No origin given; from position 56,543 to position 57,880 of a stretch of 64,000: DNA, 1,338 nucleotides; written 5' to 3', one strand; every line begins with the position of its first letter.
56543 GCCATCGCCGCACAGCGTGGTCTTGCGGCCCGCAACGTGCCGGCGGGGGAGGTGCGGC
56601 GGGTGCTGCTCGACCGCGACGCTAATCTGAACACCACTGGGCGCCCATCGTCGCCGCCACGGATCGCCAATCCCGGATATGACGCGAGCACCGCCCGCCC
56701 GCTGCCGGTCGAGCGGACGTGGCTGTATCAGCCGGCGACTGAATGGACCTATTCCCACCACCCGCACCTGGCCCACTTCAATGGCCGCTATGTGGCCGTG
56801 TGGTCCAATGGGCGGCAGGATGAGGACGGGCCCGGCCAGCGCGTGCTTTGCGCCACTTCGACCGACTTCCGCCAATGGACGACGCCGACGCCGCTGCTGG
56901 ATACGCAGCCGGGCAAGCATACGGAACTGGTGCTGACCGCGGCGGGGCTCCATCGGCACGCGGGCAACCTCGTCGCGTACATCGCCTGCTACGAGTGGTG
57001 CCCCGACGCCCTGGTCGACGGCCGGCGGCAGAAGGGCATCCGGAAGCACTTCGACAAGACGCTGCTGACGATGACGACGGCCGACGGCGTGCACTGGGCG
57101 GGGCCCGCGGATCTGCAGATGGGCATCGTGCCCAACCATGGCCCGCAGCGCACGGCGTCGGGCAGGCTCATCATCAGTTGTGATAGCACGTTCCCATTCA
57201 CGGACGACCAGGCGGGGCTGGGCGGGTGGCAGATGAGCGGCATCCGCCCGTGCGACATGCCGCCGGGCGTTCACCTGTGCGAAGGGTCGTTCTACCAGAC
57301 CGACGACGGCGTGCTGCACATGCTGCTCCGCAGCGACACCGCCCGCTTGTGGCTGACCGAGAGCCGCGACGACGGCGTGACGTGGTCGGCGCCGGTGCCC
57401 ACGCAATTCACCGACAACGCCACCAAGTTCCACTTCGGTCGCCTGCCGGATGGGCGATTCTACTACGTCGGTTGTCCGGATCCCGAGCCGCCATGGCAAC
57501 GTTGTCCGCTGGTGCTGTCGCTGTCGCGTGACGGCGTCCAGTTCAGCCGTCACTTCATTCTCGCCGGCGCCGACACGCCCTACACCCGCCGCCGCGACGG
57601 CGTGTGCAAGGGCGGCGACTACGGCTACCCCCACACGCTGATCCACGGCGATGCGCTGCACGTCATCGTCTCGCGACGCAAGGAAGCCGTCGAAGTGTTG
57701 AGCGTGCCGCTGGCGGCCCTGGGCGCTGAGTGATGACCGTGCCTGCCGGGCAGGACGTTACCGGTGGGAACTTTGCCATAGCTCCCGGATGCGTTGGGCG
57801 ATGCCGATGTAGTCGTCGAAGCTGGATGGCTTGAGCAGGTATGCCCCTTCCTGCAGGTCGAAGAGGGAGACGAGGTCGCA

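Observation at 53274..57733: Sialic-acid-like catabolic cluster containing an FAD-oxidoreductase::BNR-sialidase fusion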

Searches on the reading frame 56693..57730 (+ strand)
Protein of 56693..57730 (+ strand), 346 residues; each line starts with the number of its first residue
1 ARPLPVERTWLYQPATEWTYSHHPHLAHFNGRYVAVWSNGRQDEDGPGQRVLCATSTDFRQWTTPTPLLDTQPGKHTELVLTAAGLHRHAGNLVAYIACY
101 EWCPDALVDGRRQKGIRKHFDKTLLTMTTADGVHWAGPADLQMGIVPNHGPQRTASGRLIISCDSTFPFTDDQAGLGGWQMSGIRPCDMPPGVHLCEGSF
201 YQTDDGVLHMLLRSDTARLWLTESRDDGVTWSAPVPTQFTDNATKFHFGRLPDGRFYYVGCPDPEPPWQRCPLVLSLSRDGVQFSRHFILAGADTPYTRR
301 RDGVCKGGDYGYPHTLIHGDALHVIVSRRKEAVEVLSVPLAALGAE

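Call 12: find_homologous_proteins(query=window:56693-57730:+, max_evalue=0.00001)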
Query window:56693-57730:+ (346 aa): 1264 proteins with E <= 0.00001 among 8000 candidates; the best 120 are listed.
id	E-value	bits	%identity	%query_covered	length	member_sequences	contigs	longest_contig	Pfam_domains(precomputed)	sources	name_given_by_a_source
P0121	2.1e-176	605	71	100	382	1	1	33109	PF24067.2,PF13088.13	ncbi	-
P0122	5.0e-168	577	69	100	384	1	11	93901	PF13088.13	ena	-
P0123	1.1e-160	553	68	98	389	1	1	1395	PF24067.2,PF13088.13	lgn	-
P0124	4.1e-160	551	68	99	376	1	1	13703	PF24067.2,PF13088.13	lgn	-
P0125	2.5e-159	548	68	99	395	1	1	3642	PF24067.2,PF13088.13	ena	-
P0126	2.5e-159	548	67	99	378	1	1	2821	PF24067.2,PF13088.13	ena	-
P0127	1.0e-158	546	66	99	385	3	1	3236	PF24067.2,PF13088.13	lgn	-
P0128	2.0e-158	545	68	99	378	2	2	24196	PF24067.2,PF13088.13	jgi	jgi:hypothetical protein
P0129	2.7e-158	545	68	98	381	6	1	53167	PF24067.2,PF13088.13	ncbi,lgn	-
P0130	7.8e-158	543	67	98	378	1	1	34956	PF24067.2,PF13088.13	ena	-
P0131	4.6e-157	541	66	99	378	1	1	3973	PF24067.2,PF13088.13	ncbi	-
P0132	2.5e-155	535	65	98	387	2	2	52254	PF24067.2,PF13088.13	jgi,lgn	jgi:hypothetical protein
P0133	6.4e-153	527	66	98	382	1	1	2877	PF24067.2,PF13088.13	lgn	-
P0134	8.3e-153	527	67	100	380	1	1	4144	PF24067.2,PF13088.13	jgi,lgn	jgi:hypothetical protein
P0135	1.2e-152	526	64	99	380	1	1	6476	PF24067.2,PF13088.13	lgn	-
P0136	1.8e-152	526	64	98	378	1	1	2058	PF24067.2,PF13088.13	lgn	-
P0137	6.0e-150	518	64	98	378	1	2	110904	PF24067.2,PF13088.13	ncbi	ncbi:MAG: exo-alpha-sialidase [Armatimonadota bacterium]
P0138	9.3e-150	517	65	98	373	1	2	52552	PF24067.2,PF13088.13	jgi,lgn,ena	-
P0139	1.9e-148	513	64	98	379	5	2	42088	PF24067.2,PF13088.13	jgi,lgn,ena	-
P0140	6.8e-148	511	64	98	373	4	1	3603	PF24067.2,PF13088.13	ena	-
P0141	6.8e-148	511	63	97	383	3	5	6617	PF24067.2,PF13088.13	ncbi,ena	-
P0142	7.1e-148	511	63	97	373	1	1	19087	PF24067.2,PF13088.13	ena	-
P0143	2.8e-147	509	65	98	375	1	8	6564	PF24067.2,PF13088.13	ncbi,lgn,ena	-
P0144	1.2e-146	507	63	98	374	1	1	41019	PF24067.2,PF13088.13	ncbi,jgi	jgi:hypothetical protein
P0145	1.3e-146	507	62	98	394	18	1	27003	PF24067.2,PF13088.13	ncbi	-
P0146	2.6e-145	502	62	98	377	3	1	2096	PF24067.2,PF13088.13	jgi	jgi:hypothetical protein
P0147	3.3e-145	502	63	99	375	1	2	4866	PF24067.2,PF13088.13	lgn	-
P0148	2.0e-144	499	62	98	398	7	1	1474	PF24067.2,PF13088.13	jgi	jgi:hypothetical protein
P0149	5.7e-144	498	61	99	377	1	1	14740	PF24067.2,PF13088.13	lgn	-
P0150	2.1e-143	496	64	96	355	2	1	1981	PF24067.2,PF13088.13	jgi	-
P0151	3.6e-143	495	63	99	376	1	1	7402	PF24067.2,PF13088.13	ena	-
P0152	3.7e-143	495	63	98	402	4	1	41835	PF24067.2,PF13088.13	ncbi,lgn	-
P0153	1.9e-142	493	61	99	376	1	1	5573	PF24067.2,PF13088.13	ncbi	-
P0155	2.0e-140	486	61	99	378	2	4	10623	PF24067.2,PF13088.13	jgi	jgi:hypothetical protein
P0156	2.8e-140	486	61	96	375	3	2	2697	PF24067.2,PF13088.13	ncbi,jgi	jgi:hypothetical protein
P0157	3.1e-140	486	63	99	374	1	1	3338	PF24067.2,PF13088.13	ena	-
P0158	4.7e-140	485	60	99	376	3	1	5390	PF24067.2,PF13088.13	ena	-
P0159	4.8e-140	485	60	98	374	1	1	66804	PF24067.2,PF13088.13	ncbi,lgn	-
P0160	8.9e-140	484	58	99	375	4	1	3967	PF24067.2,PF13088.13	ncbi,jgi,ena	jgi:hypothetical protein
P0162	5.2e-139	482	61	99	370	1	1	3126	PF24067.2,PF13088.13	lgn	-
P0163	9.4e-139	481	60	99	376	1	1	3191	PF24067.2,PF13088.13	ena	-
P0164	9.4e-139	481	60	98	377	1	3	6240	PF24067.2,PF13088.13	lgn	-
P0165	4.2e-138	479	62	97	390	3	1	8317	PF24067.2,PF13088.13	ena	-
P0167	5.9e-138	478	61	98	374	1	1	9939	PF24067.2,PF13088.13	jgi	-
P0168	5.9e-137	475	60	98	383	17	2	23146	PF24067.2,PF13088.13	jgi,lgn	jgi:hypothetical protein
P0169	6.1e-137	475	62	98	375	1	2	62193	PF24067.2,PF13088.13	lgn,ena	-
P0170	8.9e-137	474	60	99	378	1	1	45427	PF24067.2,PF13088.13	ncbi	ncbi:MAG: exo-alpha-sialidase [Armatimonadota bacterium]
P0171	4.5e-136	472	61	99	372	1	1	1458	PF24067.2,PF13088.13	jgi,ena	-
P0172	4.6e-136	472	60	96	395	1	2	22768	PF24067.2,PF13088.13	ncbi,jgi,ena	jgi:hypothetical protein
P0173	1.1e-135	471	58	99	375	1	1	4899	PF24067.2,PF13088.13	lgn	-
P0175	2.9e-135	469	59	98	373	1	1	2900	PF24067.2,PF13088.13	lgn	-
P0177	3.0e-134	466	58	97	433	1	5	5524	PF24067.2,PF13088.13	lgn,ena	-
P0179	2.0e-133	463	59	98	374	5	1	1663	PF24067.2,PF13088.13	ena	-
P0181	5.4e-133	462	58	99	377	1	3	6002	PF24067.2,PF13088.13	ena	-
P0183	9.9e-133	461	60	98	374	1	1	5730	PF24067.2,PF13088.13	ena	-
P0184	2.5e-132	460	59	99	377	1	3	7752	PF24067.2,PF13088.13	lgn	-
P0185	2.9e-132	459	58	98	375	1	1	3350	PF24067.2,PF13088.13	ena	-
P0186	9.7e-132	458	59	98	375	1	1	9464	PF24067.2,PF13088.13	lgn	-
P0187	1.6e-131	457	60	98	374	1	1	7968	PF24067.2,PF13088.13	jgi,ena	-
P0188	2.0e-131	457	59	98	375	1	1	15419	PF24067.2,PF13088.13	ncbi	-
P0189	2.0e-131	457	60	98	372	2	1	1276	PF24067.2,PF13088.13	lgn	-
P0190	2.8e-131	456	59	98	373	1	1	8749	PF24067.2,PF13088.13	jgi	-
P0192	1.6e-130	454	60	98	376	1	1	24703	PF24067.2,PF13088.13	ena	-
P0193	2.3e-130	453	60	98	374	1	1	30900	PF24067.2,PF13088.13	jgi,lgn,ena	-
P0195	4.4e-130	452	60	98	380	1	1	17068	PF24067.2,PF13088.13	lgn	-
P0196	5.4e-130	452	60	98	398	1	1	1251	PF24067.2,PF13088.13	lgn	-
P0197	8.5e-130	451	60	98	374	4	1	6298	PF24067.2,PF13088.13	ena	-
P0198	1.3e-129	451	60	98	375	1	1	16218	PF24067.2,PF13088.13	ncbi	ncbi:MAG: exo-alpha-sialidase [Candidatus Latescibacterota bacterium]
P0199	2.2e-129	450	58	98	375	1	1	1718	PF24067.2,PF13088.13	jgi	-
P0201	1.2e-128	447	58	98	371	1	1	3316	PF24067.2,PF13088.13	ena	-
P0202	3.2e-128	446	59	99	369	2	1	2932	PF24067.2,PF13088.13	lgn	-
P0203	3.8e-128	446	57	98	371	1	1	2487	PF24067.2,PF13088.13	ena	-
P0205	4.7e-128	445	59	98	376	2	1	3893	PF24067.2,PF13088.13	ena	-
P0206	4.8e-128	445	59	99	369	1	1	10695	PF24067.2,PF13088.13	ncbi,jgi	jgi:hypothetical protein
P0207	6.5e-128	445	57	98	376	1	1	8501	PF24067.2,PF13088.13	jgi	jgi:hypothetical protein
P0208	1.1e-127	444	56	98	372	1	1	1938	PF24067.2,PF13088.13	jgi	-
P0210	3.9e-127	442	57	97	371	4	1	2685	PF24067.2,PF13088.13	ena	-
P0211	4.5e-127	442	58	98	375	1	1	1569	PF24067.2,PF13088.13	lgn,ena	-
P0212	6.6e-127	442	59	98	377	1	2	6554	PF24067.2,PF13088.13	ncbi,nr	ncbi:MAG: hypothetical protein BWY76_00647 [bacterium ADurb.Bin429]|nr:MAG: hypothetical protein BWY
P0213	7.4e-127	442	58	98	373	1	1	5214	PF24067.2,PF13088.13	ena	-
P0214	8.1e-127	441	58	98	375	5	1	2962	PF24067.2,PF13088.13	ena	-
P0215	1.3e-126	441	58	99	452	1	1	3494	PF24067.2,PF13088.13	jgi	-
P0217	4.1e-126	439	58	98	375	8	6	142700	PF24067.2,PF13088.13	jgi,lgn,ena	jgi:hypothetical protein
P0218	5.8e-126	439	57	97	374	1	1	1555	PF24067.2,PF13088.13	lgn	-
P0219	5.9e-126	439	55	98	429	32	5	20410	PF24067.2,PF13088.13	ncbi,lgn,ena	-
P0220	6.1e-126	439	56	99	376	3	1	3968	PF24067.2,PF13088.13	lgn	-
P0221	7.3e-126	438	59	98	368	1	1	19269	PF24067.2,PF13088.13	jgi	jgi:hypothetical protein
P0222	7.6e-126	438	59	98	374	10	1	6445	PF24067.2,PF13088.13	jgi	jgi:hypothetical protein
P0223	8.4e-126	438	58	98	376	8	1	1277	PF24067.2,PF13088.13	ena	-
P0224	1.5e-125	437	56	98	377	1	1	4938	PF24067.2,PF13088.13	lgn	-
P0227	3.2e-125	436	57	98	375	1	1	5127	PF24067.2,PF13088.13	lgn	-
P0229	4.2e-125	436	56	98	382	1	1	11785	PF24067.2,PF13088.13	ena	-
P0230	4.3e-125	436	58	96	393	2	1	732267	PF24067.2,PF13088.13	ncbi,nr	ncbi:exo-alpha-sialidase [Paenibacillus flagellatus]|nr:exo-alpha-sialidase [Paenibacillus flagellat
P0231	6.8e-125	435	56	98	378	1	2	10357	PF24067.2,PF13088.13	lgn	-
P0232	7.2e-125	435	58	98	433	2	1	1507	PF24067.2,PF13385.14,PF13088.13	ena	-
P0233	1.5e-124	434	56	99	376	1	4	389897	PF24067.2,PF13088.13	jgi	jgi:hypothetical protein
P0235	3.4e-124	433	59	97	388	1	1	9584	PF24067.2,PF13088.13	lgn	-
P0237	4.7e-124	432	57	98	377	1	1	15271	PF24067.2,PF13088.13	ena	-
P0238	1.1e-123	431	56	98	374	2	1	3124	PF24067.2,PF13088.13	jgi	jgi:hypothetical protein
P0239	1.2e-123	431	57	98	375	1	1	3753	PF24067.2,PF13088.13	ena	-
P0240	1.5e-123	431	56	99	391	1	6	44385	PF24067.2,PF13088.13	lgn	-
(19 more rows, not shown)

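Call 14: find_encoding_contigs(protein=P0121, flank=8000, max_places=2)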
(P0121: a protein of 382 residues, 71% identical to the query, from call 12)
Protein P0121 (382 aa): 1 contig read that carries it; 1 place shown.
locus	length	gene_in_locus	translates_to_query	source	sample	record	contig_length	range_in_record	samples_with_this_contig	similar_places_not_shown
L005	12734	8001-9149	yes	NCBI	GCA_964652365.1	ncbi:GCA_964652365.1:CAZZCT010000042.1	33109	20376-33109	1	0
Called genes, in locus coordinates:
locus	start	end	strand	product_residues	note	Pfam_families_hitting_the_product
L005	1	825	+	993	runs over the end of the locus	-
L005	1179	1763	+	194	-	PF04542:Sigma70_r2, PF08281:Sigma70_r4_2, PF04545:Sigma70_r4 (weak)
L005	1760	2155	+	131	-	-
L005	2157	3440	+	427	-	PF00437:T2SSE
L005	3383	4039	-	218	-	PF00165:HTH_AraC (faint), PF12833:HTH_18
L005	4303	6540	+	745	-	PF00884:Sulfatase, PF01663:Phosphodiest (weak), PF13088:BNR_2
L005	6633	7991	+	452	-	PF00884:Sulfatase, PF01663:Phosphodiest (weak), PF16347:SGSH_C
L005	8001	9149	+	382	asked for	PF24067:Beta-prop_BT_1020 (faint), PF13088:BNR_2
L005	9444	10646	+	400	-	-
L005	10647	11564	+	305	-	PF02811:PHP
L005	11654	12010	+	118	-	PF13237:Fer4_10 (faint), PF12837:Fer4_6 (faint), PF14697:Fer4_21 (weak), PF12838:Fer4_7 (weak), PF00037:Fer4 (weak)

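Call 15: find_encoding_contigs(protein=P0122, flank=8000, max_places=2)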
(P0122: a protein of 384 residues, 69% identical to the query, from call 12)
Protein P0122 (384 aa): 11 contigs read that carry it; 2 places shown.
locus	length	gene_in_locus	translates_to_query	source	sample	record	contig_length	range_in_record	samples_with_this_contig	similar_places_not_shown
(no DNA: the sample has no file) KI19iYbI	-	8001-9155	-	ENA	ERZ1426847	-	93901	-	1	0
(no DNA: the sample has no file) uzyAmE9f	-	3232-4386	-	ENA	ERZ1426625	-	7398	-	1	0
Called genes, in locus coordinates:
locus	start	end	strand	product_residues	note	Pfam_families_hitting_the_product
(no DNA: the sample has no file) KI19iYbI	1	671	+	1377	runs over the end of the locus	PF19543:GH123_N (weak)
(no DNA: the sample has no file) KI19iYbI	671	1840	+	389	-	PF01208:URO-D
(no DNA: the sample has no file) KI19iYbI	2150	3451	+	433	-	-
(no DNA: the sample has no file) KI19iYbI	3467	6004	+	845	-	PF21231:GH141_M (faint), PF05048:NosD (faint), PF13229:Beta_helix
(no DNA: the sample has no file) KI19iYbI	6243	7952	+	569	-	-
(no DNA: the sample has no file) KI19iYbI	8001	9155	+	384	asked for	PF13088:BNR_2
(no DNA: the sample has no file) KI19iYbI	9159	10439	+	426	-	-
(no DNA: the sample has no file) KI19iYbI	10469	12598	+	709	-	PF19773:DUF6259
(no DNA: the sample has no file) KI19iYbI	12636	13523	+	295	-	-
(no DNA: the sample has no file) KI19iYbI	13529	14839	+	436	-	-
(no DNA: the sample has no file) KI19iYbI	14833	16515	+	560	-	PF19773:DUF6259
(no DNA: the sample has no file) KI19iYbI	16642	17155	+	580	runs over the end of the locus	PF01120:Alpha_L_fucos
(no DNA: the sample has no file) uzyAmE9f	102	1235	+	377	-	-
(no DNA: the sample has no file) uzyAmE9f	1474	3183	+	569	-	-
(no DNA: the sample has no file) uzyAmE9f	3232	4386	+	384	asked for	PF13088:BNR_2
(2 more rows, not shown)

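Call 16: find_encoding_contigs(protein=P0129, flank=8000, max_places=2)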
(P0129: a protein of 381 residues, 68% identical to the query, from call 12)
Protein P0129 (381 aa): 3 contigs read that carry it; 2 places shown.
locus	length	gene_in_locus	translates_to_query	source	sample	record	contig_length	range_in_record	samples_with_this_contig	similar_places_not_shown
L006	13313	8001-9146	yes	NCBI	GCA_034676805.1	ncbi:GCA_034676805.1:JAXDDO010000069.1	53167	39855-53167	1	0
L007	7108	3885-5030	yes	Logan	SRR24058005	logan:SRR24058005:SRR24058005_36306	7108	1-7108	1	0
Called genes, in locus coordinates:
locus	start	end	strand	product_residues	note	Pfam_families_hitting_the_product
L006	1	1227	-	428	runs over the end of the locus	PF01120:Alpha_L_fucos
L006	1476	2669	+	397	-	-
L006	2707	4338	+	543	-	PF16586:DUF5060, PF13204:Apiosidase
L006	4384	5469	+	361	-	-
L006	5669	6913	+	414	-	PF14307:Glyco_tran_WbsX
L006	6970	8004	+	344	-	PF21181:SsfX3_N, PF13472:Lipase_GDSL_2, PF14606:Lipase_GDSL_3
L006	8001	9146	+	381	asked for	PF24067:Beta-prop_BT_1020 (weak), PF13088:BNR_2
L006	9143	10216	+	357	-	PF13088:BNR_2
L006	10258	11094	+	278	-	PF00106:adh_short, PF08659:KR, PF13561:adh_short_C2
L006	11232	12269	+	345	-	PF01208:URO-D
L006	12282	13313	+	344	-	?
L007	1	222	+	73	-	?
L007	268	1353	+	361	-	-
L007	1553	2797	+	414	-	PF14307:Glyco_tran_WbsX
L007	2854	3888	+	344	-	PF21181:SsfX3_N, PF13472:Lipase_GDSL_2, PF14606:Lipase_GDSL_3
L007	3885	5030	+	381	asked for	PF24067:Beta-prop_BT_1020 (weak), PF13088:BNR_2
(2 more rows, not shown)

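Call 18: search_solved_structures(query=window:56693-57730:+, max_evalue=1, show_alignments=2)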
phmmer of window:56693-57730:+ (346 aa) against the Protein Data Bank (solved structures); distinct sequences matched with E-value up to 1: 29.
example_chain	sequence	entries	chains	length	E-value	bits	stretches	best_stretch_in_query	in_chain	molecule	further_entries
5mqr_A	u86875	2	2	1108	7.5e-10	41.5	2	16-67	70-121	Beta-L-arabinobiosidase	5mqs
8axi_A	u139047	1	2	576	7.2e-05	25.1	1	197-256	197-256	Sialidase domain-containing protein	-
8axs_B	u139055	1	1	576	7.2e-05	25.1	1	197-256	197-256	Exo-alpha-sialidase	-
8axs_A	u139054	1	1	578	7.2e-05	25.1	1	197-256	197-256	Exo-alpha-sialidase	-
9eob_A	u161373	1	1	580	7.3e-05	25.1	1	197-256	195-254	exo-alpha-sialidase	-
8axt_A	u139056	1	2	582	7.3e-05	25.1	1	197-256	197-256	Sialidase domain-containing protein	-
8hls_A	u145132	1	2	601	7.8e-05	25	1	197-256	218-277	Sialidase domain-containing protein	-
4yw1_A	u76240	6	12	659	0.00027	23.2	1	147-243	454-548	Neuraminidase C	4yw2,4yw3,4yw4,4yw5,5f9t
4yz1_A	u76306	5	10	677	0.00027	23.2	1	147-243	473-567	Putative neuraminidase | Sialidase NanC | Neuraminidase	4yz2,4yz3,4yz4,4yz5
2w20_A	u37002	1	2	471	0.0057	18.9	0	198-235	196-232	SIALIDASE A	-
3h71_A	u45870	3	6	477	0.006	18.8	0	198-235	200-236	Sialidase A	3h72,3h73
5kky_A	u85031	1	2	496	0.0063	18.7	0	198-235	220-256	Sialidase A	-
7a54_A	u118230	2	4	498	0.0065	18.7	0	198-235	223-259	Sialidase A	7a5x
2ya4_A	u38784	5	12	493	0.0066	18.7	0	198-235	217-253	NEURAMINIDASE A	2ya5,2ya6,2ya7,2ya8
2vvz_A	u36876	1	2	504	0.007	18.6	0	198-235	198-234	SIALIDASE A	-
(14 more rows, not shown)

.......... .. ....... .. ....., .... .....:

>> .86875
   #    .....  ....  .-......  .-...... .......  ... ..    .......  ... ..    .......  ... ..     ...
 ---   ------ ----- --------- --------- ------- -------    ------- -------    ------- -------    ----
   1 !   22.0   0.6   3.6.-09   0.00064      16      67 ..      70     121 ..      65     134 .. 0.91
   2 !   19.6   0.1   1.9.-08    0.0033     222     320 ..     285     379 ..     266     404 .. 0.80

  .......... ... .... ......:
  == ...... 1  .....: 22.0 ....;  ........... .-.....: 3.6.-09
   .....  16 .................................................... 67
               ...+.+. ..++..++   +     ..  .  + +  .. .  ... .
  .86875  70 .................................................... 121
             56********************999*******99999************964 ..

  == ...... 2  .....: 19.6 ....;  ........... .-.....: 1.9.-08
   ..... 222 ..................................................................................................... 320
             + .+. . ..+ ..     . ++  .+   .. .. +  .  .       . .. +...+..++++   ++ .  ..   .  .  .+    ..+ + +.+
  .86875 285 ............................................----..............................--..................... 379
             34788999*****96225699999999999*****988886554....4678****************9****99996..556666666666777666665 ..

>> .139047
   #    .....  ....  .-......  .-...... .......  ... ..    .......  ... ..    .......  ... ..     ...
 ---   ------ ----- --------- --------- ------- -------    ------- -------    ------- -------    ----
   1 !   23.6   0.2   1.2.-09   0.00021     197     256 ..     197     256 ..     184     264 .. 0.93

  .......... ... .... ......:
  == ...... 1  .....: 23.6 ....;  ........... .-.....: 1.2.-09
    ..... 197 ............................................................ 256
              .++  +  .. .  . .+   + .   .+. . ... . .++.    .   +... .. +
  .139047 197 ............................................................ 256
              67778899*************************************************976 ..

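Call 40: predict_structure(alignment_id=A2)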
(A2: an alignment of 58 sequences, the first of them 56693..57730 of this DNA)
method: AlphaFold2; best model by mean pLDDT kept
length: 346 residues; sequences in the alignment: 58
mean_pLDDT: 93.3   pTM: 0.92
mean pLDDT of the five models: 93.3, 93.0, 92.8, 92.5, 92.3
residues with pLDDT >= 90: 271; 70-90: 71; 50-70: 3; < 50: 1
segments of 3 or more residues with pLDDT < 50: none
pLDDT, mean of each block of 10 residues (from residue 1): 91 92 97 98 92 98 98 97 97 98 92 86 98 96 92 96 94 97 87 85 95 90 97 93 91 96 90 95 92 90 81 96 97 97 79
secondary structure, 60 per line:
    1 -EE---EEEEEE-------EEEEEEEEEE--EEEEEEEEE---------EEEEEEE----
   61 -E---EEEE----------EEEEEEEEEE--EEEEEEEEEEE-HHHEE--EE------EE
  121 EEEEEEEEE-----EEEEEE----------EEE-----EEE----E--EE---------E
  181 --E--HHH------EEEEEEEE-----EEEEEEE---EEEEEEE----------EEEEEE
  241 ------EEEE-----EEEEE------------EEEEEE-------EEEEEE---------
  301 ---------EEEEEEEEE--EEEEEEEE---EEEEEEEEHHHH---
elements in order: E7-12 E20-29 E32-40 E50-56 E66-69 E80-89 E92-102 E119-129 E135-140 E151-153 E159-161 E195-202 E208-214 E218-224 E235-240 E247-250 E256-260 E273-278 E286-291 E310-318 E321-328 E332-339 H340-343
